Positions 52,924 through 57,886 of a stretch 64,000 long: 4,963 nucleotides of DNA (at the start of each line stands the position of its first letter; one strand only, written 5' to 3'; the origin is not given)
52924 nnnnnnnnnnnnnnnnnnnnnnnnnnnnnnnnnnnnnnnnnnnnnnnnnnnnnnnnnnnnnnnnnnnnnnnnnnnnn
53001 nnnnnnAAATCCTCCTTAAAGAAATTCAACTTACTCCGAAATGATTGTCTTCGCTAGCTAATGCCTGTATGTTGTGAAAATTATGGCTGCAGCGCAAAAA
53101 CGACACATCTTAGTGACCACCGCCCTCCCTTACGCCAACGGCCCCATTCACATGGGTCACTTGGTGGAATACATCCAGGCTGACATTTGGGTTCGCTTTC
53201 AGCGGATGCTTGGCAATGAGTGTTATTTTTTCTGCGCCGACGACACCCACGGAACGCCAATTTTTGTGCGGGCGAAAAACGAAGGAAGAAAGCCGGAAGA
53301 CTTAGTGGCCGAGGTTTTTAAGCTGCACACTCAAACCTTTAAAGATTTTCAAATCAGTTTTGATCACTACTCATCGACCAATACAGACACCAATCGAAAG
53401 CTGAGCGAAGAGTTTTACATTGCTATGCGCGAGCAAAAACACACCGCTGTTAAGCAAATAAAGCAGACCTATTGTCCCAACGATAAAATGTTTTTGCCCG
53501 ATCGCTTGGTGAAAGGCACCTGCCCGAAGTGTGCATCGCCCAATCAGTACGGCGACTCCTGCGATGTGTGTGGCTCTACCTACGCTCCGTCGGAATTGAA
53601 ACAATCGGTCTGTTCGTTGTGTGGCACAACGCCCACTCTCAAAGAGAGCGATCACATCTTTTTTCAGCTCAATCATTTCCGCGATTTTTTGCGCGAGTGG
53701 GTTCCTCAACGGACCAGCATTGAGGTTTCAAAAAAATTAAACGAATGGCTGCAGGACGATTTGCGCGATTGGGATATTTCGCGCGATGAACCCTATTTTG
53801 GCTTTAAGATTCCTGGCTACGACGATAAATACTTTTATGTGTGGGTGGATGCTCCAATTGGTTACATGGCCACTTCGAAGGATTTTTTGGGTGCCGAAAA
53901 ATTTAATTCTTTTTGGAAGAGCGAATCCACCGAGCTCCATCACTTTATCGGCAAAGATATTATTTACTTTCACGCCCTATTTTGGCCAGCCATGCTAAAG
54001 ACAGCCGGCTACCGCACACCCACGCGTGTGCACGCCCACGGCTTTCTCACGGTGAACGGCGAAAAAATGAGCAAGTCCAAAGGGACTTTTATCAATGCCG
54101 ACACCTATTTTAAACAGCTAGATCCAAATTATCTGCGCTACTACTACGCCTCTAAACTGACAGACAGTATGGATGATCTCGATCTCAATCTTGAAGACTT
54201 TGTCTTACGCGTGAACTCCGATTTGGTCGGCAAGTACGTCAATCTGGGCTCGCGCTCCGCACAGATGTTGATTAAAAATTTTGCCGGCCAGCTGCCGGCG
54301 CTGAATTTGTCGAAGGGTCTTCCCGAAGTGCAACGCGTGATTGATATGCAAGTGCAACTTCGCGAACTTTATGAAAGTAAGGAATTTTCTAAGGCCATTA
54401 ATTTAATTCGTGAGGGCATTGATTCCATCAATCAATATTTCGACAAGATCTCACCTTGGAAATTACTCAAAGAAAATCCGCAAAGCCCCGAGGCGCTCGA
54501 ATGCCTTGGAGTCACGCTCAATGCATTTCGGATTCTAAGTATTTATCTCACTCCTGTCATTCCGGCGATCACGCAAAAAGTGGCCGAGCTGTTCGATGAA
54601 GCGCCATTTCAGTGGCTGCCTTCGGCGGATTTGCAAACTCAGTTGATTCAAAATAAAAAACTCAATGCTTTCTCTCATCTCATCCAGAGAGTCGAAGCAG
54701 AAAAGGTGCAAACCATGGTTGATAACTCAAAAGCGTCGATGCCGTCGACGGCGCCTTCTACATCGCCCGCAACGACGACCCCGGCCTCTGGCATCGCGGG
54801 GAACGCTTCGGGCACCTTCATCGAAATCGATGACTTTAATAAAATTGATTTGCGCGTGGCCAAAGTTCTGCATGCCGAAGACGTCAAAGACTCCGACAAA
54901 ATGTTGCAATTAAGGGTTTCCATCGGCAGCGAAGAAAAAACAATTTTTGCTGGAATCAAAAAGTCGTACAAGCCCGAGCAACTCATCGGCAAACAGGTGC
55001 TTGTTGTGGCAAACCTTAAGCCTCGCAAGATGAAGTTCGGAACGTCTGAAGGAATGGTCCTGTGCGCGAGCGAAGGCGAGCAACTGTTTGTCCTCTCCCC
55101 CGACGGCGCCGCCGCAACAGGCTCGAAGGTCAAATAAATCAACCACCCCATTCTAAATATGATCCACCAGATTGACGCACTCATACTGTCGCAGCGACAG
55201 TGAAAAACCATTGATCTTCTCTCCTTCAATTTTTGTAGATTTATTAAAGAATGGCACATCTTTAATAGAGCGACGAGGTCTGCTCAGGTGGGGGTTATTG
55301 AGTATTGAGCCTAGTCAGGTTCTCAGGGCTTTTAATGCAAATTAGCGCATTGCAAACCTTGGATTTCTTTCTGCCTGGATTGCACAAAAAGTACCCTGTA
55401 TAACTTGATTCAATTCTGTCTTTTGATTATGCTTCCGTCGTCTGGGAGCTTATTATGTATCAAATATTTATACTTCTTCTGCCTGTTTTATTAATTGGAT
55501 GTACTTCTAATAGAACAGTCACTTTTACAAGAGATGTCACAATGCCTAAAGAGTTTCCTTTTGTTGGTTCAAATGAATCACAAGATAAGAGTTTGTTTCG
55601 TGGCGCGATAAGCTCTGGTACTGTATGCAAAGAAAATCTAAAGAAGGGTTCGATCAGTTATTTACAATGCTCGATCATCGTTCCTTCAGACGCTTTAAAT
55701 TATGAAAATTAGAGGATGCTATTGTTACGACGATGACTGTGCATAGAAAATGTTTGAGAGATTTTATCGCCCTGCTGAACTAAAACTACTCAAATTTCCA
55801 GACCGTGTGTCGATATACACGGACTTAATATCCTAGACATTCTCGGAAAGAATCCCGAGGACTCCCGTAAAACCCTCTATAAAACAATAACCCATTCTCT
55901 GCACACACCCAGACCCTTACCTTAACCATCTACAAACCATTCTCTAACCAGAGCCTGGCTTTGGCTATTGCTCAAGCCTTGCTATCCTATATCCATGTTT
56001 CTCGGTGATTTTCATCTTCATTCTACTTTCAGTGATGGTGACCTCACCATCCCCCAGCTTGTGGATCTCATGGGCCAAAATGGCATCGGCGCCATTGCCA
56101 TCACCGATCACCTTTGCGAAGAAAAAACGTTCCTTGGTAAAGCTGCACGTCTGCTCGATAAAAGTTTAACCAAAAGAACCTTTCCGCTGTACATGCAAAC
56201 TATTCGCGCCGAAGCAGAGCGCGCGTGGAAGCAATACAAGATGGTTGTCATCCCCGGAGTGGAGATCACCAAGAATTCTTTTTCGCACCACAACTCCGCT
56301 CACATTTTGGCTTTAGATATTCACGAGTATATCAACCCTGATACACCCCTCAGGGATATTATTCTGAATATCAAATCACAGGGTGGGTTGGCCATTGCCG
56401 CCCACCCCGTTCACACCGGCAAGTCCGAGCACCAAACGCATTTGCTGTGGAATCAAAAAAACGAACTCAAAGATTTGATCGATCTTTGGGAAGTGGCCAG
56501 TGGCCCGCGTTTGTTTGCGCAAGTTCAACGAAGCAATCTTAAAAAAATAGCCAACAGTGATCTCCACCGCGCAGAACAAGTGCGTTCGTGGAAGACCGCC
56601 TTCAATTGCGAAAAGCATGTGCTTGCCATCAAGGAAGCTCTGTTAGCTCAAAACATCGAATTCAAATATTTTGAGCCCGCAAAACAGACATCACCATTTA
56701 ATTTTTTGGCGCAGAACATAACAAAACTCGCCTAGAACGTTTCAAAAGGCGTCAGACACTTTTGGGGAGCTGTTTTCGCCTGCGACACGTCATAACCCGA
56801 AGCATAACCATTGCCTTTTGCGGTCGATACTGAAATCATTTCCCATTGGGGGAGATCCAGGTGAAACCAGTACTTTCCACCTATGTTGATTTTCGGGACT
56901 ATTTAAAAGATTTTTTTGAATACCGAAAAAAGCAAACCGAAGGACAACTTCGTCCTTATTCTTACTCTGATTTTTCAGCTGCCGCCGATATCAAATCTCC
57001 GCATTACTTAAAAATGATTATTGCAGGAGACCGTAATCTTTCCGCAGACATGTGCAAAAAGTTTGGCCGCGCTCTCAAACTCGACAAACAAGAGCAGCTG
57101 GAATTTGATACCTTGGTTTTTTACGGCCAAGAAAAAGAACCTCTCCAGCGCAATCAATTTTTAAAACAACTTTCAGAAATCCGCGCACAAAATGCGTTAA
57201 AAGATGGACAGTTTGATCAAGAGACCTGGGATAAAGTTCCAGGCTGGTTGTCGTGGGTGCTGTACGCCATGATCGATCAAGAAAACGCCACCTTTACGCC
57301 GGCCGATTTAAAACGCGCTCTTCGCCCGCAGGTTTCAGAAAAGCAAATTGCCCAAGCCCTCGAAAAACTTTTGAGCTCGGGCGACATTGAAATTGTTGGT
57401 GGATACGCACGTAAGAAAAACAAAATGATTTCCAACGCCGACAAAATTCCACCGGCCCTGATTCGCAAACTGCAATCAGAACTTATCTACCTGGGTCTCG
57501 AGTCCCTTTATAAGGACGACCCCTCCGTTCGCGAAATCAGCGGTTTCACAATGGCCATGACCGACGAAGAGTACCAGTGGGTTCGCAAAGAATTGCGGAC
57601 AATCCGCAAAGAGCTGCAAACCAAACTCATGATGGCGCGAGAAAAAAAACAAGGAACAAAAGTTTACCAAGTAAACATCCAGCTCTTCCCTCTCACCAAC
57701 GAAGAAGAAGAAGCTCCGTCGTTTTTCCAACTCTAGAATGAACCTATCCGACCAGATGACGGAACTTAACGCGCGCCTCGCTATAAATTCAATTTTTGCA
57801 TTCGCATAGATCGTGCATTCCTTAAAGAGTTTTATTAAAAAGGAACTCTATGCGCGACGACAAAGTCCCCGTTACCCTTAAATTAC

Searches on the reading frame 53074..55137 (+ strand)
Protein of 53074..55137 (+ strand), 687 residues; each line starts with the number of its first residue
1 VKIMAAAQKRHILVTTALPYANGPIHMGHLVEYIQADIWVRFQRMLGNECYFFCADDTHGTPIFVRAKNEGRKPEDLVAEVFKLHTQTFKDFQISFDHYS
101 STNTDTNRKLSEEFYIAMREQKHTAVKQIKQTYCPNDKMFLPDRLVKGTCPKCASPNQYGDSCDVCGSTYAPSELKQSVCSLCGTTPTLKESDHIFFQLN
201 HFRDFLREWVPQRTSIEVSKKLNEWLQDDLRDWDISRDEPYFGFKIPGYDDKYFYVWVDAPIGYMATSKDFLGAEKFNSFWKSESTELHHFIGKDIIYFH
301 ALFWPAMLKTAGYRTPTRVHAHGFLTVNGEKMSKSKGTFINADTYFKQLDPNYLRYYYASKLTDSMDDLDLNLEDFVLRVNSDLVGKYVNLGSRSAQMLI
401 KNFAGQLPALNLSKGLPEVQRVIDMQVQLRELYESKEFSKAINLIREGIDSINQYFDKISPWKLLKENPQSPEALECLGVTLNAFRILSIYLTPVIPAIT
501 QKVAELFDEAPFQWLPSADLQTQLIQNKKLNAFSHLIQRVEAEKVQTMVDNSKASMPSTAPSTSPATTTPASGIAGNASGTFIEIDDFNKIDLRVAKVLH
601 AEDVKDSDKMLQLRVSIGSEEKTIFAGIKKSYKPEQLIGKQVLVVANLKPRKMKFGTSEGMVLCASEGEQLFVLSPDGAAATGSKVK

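Call 50: search_protein_families(library=pfam, proteins=[window:53074-55137:+], max_evalue=0.0001)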
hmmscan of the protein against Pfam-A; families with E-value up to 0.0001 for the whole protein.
window:53074-55137:+ (687 aa): 7 families
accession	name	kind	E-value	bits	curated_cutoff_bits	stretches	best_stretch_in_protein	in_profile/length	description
PF09334.17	tRNA-synt_1g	-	1.9e-150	501.4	20.1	1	12-395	1-390/391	tRNA synthetases class I (M)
PF01588.26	tRNA_bind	-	3.5e-26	91.6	27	1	593-684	1-95/96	Putative tRNA binding domain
PF00133.28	tRNA-synt_1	-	3.5e-16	59.4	22.7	1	9-96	22-107/414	tRNA synthetases class I (I, L, M and V)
PF01406.26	tRNA-synt_1e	-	4.9e-08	33.1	27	1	292-362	213-284/301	tRNA synthetases class I (C) catalytic domain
PF01921.24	tRNA-synt_1f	-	2.9e-07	30.2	27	0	311-369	262-320/360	tRNA synthetases class I (K)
PF19303.5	Anticodon_3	-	4.9e-07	30.2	23.5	1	428-546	24-141/152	Anticodon binding domain of methionyl tRNA ligase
PF08264.19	Anticodon_1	-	7.7e-05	23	25.1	0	427-551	13-140/148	Anticodon-binding domain of tRNA ligase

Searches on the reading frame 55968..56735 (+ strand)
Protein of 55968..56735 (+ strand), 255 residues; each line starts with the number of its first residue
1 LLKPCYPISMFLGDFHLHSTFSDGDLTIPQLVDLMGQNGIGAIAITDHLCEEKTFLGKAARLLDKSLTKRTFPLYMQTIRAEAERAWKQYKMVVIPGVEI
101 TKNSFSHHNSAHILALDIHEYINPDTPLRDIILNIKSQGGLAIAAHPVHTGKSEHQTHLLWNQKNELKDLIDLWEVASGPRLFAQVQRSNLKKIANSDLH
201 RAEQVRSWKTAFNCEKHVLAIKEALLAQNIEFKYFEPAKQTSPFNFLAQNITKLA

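Call 50: search_protein_families(library=pfam, proteins=[window:55968-56735:+], max_evalue=0.0001)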
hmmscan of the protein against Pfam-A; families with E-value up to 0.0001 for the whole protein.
window:55968-56735:+ (255 aa): 1 family
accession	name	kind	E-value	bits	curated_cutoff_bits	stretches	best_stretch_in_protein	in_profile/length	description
PF02811.25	PHP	-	6.2e-08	33.6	26.4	1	14-127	1-71/164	PHP domain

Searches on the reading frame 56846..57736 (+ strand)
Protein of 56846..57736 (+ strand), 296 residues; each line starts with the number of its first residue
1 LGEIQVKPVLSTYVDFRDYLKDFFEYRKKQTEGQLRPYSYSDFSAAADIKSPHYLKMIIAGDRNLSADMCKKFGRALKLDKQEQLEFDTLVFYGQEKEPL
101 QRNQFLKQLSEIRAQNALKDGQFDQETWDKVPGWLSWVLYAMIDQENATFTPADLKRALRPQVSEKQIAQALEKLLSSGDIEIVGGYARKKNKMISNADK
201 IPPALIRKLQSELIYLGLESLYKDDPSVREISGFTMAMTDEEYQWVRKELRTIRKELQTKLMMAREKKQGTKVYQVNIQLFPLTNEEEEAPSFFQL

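Call 50: search_protein_families(library=pfam, proteins=[window:56846-57736:+], max_evalue=0.0001)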
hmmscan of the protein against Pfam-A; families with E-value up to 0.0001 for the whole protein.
window:56846-57736:+ (296 aa): 1 family
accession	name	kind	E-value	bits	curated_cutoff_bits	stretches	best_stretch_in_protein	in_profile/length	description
PF14394.12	DUF4423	-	3.5e-29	102.2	30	1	116-283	3-165/165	Domain of unknown function (DUF4423)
